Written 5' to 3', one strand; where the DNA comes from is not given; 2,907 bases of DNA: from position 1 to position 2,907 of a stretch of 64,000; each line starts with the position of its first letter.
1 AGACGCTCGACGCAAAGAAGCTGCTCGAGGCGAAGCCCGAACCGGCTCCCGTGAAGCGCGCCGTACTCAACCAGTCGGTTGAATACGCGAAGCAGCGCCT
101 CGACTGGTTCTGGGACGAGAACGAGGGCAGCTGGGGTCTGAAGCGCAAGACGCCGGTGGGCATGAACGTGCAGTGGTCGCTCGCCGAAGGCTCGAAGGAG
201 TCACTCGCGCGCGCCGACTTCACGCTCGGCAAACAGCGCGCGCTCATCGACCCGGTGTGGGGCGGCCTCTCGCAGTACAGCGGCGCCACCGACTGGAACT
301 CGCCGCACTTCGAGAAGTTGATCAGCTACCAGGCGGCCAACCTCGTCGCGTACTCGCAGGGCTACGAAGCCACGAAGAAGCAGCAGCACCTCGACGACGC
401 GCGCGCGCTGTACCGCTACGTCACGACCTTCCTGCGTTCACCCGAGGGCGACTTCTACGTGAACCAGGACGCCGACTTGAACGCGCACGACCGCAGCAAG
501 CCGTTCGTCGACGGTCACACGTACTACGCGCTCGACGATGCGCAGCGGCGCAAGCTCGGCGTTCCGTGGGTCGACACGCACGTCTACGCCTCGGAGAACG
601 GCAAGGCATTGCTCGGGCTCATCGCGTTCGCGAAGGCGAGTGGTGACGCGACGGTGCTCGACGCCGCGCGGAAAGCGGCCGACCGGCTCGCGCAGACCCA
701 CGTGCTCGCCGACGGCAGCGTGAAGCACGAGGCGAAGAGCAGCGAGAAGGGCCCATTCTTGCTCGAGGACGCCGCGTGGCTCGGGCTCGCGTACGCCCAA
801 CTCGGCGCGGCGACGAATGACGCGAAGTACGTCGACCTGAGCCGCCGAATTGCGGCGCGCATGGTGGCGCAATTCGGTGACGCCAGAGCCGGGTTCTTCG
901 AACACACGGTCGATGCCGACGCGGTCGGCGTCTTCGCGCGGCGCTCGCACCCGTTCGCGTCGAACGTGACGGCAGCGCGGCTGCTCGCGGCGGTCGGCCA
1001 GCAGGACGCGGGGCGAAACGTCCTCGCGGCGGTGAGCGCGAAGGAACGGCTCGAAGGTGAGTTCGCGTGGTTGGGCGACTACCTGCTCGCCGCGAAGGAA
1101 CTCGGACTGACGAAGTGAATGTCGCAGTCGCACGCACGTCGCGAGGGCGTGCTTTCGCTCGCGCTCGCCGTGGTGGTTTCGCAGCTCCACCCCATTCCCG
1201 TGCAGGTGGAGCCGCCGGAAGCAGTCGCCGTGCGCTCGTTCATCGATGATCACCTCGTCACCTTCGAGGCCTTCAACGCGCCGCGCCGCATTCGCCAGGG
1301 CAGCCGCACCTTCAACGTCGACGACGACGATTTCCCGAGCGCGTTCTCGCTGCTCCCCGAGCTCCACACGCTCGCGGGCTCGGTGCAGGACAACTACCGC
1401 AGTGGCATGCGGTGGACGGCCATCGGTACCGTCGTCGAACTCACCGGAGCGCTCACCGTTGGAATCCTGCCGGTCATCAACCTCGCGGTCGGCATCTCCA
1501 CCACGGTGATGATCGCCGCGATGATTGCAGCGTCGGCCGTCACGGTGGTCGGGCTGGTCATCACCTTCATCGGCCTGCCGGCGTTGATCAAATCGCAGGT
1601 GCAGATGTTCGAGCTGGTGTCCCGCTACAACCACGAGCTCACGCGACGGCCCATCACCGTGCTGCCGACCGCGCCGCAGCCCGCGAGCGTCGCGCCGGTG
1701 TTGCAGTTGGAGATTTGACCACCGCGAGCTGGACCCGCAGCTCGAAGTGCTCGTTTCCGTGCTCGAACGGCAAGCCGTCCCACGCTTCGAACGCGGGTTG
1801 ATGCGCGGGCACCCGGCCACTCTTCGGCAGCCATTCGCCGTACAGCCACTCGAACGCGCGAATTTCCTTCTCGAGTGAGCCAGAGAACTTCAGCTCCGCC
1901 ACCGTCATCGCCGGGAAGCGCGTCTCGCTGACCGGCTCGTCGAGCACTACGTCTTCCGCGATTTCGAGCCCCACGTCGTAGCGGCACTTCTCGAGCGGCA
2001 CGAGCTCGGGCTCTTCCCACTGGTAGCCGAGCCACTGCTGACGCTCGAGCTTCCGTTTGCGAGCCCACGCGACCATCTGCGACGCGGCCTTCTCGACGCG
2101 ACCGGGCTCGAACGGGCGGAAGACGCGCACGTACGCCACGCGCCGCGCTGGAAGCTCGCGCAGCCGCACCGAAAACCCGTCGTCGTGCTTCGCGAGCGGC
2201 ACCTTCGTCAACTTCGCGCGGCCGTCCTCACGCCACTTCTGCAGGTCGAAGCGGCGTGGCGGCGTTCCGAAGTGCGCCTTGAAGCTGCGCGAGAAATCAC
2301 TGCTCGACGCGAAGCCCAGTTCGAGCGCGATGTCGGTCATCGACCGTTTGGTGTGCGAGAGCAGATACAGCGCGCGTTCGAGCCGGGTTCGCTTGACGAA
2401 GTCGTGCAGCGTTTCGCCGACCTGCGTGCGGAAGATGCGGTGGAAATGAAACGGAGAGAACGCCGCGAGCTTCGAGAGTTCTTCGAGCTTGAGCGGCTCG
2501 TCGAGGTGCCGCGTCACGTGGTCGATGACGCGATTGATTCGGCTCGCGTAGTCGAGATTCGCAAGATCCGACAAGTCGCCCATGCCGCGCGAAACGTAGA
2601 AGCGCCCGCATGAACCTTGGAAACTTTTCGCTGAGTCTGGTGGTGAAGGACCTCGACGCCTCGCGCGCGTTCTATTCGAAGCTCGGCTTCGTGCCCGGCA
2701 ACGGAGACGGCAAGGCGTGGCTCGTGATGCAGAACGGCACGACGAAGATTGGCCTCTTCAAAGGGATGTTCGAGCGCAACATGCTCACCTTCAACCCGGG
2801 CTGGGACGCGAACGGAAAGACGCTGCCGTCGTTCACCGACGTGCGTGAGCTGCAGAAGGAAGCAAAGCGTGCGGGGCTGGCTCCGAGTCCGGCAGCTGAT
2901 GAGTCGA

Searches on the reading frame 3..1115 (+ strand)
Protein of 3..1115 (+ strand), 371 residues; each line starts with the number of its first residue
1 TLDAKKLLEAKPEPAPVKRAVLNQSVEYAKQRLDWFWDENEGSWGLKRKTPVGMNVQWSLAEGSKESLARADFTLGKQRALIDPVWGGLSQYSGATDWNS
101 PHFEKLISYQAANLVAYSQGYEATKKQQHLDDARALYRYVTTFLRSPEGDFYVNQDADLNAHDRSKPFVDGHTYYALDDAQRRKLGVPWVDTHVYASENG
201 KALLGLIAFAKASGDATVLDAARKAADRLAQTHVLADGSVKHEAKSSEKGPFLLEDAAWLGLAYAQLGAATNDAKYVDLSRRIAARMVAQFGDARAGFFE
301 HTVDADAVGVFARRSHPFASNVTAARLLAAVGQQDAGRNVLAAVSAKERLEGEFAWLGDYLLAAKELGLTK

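Call 70: search_protein_families(library=pfam, proteins=[window:3-1115:+], max_evalue=0.00001)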
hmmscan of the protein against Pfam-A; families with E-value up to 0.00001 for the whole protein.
window:3-1115:+ (371 aa): 1 family
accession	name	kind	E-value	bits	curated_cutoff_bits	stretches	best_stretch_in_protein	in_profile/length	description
PF07944.18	Beta-AFase-like_GH127_cat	-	3.1e-06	26.9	24.9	0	173-291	102-211/376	Beta-L-arabinofuranosidase, GH127 catalytic domain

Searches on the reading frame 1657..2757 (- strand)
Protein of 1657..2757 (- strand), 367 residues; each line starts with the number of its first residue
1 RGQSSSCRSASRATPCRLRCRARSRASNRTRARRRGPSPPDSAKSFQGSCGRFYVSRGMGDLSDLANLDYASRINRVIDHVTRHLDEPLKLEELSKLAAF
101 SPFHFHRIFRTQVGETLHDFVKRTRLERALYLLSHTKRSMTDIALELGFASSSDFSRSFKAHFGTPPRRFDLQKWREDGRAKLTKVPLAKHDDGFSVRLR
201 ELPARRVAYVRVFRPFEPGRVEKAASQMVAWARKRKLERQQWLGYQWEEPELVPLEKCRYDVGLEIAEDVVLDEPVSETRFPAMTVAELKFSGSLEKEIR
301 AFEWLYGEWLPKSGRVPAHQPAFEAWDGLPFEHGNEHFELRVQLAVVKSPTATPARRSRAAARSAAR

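Call 70: search_protein_families(library=pfam, proteins=[window:1657-2757:-], max_evalue=0.00001)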
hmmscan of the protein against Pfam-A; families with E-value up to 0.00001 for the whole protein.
window:1657-2757:- (367 aa): 4 families
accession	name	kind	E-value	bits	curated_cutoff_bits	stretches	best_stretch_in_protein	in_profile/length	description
PF06445.20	GyrI-like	-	1.2e-21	78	26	1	197-344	3-152/155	GyrI-like small molecule binding domain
PF12833.13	HTH_18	-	1.3e-21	77.1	33.6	1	94-170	1-77/80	Helix-turn-helix domain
PF00165.29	HTH_AraC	-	2.7e-16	59.7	26.6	2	134-168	2-38/42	Bacterial regulatory helix-turn-helix proteins, AraC family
PF14526.11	Cass2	-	4.1e-09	37.2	27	1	198-329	1-135/150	Integron-associated effector binding protein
